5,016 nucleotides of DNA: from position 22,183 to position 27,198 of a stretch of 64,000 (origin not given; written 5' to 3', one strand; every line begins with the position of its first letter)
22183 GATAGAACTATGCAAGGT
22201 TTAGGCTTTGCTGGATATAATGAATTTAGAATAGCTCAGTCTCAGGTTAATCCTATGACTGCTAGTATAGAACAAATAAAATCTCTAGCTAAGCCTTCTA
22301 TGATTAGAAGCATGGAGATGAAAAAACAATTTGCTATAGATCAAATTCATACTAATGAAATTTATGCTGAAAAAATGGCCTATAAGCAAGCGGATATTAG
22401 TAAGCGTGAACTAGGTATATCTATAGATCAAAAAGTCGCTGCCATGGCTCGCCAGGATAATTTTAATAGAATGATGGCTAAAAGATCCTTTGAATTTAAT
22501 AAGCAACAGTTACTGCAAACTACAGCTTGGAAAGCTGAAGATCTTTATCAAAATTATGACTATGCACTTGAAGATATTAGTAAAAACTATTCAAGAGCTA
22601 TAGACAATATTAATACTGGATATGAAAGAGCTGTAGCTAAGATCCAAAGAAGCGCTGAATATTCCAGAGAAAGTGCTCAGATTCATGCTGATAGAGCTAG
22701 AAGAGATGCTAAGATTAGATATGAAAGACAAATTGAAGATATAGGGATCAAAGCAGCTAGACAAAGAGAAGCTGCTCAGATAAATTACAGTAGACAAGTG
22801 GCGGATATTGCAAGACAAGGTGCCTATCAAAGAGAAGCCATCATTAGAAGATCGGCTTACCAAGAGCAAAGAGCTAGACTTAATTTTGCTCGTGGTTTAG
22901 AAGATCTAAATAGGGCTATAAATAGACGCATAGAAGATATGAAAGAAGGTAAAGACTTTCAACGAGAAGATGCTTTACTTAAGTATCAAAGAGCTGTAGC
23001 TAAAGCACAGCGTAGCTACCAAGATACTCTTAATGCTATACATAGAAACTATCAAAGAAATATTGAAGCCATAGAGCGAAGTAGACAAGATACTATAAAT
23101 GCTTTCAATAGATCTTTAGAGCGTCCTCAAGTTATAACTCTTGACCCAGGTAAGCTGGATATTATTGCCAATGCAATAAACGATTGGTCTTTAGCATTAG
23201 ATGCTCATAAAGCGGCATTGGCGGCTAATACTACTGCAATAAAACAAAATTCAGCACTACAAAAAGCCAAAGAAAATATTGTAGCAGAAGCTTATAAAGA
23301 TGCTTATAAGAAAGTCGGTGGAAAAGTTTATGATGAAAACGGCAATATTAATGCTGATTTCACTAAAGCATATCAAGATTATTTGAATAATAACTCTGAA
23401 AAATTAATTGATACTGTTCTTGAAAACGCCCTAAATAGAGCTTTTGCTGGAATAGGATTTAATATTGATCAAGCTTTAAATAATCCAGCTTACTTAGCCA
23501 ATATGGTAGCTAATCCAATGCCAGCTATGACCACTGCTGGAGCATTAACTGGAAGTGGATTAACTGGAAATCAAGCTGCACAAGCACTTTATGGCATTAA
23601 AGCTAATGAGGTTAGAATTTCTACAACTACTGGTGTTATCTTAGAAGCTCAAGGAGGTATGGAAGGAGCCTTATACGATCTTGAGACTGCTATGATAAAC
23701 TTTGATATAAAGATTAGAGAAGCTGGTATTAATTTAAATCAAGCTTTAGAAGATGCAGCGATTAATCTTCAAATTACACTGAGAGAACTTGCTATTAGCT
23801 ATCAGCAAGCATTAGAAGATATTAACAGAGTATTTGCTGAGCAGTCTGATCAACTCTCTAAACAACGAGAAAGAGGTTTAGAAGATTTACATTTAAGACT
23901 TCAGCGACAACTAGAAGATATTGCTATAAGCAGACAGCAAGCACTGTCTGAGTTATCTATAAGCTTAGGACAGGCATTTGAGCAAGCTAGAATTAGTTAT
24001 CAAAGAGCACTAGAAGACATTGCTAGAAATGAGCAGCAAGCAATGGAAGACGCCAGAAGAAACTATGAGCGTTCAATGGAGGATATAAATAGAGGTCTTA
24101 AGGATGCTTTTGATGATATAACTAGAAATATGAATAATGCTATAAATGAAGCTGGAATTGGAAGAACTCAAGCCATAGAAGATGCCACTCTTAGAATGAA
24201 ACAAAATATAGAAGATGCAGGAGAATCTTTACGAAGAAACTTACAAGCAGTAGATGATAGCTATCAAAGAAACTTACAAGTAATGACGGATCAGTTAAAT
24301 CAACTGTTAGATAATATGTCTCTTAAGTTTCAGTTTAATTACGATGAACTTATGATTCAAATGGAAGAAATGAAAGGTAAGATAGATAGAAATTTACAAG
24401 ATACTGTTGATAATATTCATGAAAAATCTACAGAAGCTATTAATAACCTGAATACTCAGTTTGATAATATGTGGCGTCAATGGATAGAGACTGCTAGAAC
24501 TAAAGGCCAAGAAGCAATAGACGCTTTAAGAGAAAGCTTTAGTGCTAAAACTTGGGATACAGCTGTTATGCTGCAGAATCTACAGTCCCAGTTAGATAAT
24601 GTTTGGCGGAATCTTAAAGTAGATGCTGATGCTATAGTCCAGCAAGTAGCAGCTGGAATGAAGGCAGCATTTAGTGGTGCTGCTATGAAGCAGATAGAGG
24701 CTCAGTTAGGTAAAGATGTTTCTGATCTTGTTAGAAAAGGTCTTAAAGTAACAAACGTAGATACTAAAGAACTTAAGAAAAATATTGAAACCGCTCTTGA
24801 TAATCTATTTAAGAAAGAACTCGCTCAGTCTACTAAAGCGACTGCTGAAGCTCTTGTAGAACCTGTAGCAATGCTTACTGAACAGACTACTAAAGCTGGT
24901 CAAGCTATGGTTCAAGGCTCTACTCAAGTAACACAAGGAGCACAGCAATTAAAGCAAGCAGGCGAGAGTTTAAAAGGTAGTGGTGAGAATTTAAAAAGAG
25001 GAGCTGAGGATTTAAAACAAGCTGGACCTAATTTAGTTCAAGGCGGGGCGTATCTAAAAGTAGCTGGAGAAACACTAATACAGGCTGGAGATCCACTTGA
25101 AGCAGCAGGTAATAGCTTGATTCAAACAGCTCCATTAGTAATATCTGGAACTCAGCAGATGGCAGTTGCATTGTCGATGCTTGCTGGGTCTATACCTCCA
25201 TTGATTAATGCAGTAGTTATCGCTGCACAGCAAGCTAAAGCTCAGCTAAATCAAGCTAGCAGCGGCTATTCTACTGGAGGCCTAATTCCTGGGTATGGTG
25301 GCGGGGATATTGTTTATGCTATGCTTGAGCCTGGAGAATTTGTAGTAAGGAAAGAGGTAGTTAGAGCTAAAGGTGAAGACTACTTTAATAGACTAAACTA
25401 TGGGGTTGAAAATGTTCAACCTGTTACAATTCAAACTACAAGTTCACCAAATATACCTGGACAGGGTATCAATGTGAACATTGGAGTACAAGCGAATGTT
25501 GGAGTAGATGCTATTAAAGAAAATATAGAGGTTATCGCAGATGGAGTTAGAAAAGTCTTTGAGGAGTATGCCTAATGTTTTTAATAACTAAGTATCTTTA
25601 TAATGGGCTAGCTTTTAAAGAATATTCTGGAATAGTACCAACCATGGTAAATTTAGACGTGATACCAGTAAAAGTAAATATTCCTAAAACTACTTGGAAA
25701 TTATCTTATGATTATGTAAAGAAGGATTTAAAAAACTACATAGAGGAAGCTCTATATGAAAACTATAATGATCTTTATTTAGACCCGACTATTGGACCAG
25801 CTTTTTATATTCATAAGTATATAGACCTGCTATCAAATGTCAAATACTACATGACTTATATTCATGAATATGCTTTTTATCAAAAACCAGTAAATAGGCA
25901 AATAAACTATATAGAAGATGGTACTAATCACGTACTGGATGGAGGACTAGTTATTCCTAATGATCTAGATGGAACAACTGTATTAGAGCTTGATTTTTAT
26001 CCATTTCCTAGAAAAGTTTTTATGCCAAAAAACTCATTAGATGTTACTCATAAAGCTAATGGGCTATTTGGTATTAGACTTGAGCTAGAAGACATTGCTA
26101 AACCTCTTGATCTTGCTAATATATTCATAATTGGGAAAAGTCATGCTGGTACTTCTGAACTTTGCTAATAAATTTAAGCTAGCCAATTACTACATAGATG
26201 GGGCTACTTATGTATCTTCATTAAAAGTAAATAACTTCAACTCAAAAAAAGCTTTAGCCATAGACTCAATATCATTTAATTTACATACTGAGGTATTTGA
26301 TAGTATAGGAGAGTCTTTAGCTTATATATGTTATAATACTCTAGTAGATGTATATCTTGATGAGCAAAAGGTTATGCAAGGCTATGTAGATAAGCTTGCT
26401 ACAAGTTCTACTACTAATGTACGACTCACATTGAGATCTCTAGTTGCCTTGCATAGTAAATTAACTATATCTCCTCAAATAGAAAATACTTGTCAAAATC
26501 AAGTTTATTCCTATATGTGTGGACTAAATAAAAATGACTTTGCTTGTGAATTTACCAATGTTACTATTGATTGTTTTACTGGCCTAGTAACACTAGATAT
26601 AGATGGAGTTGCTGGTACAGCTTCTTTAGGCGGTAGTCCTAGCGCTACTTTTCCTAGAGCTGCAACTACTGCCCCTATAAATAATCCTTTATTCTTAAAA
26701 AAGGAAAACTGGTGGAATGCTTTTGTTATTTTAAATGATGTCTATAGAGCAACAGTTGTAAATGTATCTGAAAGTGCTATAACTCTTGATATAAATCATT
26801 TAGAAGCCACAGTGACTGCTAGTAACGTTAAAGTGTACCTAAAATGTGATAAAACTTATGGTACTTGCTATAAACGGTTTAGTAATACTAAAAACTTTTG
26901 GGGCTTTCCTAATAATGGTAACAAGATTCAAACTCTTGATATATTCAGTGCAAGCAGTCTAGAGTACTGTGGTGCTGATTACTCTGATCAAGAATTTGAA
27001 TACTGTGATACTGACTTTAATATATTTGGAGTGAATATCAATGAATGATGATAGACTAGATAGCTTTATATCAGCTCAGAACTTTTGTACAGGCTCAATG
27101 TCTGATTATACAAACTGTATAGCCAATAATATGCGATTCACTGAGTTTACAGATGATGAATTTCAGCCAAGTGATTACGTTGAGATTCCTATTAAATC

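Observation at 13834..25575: Exceptionally long tape measure gene (11.7 kb, 3913 codons)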

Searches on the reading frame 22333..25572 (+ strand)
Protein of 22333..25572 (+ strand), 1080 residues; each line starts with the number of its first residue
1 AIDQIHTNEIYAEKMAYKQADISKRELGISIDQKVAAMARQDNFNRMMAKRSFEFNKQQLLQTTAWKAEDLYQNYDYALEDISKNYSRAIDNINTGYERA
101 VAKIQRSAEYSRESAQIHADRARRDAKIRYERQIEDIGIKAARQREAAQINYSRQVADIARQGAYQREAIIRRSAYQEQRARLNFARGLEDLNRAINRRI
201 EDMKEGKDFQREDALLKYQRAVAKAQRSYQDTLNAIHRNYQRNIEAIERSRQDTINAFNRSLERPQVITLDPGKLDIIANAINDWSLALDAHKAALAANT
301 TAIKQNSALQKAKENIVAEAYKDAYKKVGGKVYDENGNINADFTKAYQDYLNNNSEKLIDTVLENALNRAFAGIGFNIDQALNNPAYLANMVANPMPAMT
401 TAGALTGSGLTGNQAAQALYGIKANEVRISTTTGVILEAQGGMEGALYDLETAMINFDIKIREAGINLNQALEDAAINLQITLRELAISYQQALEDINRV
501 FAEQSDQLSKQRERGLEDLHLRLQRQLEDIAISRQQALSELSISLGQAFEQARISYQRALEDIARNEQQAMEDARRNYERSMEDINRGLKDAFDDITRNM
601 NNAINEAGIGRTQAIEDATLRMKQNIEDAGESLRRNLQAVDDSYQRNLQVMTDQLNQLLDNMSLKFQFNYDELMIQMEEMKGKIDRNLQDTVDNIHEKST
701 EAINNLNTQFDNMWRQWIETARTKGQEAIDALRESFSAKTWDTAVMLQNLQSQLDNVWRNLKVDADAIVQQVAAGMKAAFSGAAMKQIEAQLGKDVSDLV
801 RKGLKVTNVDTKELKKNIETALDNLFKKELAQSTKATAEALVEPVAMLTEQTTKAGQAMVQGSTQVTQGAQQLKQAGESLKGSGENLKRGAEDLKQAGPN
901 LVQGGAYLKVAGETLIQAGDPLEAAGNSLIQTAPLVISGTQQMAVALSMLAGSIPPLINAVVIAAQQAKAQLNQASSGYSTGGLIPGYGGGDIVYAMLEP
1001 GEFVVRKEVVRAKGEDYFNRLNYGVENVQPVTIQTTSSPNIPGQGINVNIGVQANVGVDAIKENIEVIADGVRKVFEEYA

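Call 31: search_protein_families(library=pfam, proteins=[window:22333-25572:+], max_evalue=10)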
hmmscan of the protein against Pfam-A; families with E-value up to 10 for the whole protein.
window:22333-25572:+ (1080 aa): 4 families
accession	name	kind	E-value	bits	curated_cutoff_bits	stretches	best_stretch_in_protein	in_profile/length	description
PF01442.23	Apolipoprotein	-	2.3e-09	37.6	90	3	612-768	32-188/190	Apolipoprotein A1/A4/E domain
PF02847.23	MA3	-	0.32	11.4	23.2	1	319-362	50-92/113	MA3 domain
PF10157.14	BORCS6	-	7.7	7.2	35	1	613-685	10-81/101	BLOC-1-related complex sub-unit 6 C-terminal helix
PF03954.19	Lectin_N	-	8.9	6.6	28.3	1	723-800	60-120/140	Hepatic lectin, N-terminal domain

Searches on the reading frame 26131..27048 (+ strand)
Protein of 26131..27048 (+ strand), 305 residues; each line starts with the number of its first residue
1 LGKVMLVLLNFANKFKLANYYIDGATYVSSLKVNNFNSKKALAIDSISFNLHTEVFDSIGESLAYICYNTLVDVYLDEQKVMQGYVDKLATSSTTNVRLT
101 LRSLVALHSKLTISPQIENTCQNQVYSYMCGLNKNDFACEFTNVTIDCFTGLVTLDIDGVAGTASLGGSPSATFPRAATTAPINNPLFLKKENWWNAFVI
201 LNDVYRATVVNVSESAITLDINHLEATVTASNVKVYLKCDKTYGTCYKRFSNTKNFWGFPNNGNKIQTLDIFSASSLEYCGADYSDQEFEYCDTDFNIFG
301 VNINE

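Call 8: search_protein_families(library=phrogs, proteins=[window:26131-27048:+], max_evalue=0.001)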
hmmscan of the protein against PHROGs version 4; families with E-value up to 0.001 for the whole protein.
window:26131-27048:+ (305 aa): 2 families
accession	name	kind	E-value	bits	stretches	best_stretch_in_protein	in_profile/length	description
phrog_778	-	tail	1.6e-13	51.7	1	22-261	40-262/287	tail assembly protein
phrog_15205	-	tail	0.00011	21.9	0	227-261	420-454/467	tail assembly protein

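Call 27: find_related_loci(query=window:26131-27048:+, collection=viral_contigs, flank=10000)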
Query window:26131-27048:+ (305 aa) in viral_contigs; peptide patterns used: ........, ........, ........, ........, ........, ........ (x = any residue, [..] = any of these).
1 stretches matched a pattern, but none encodes a relative of the query by tblastn (E <= 1e-3).
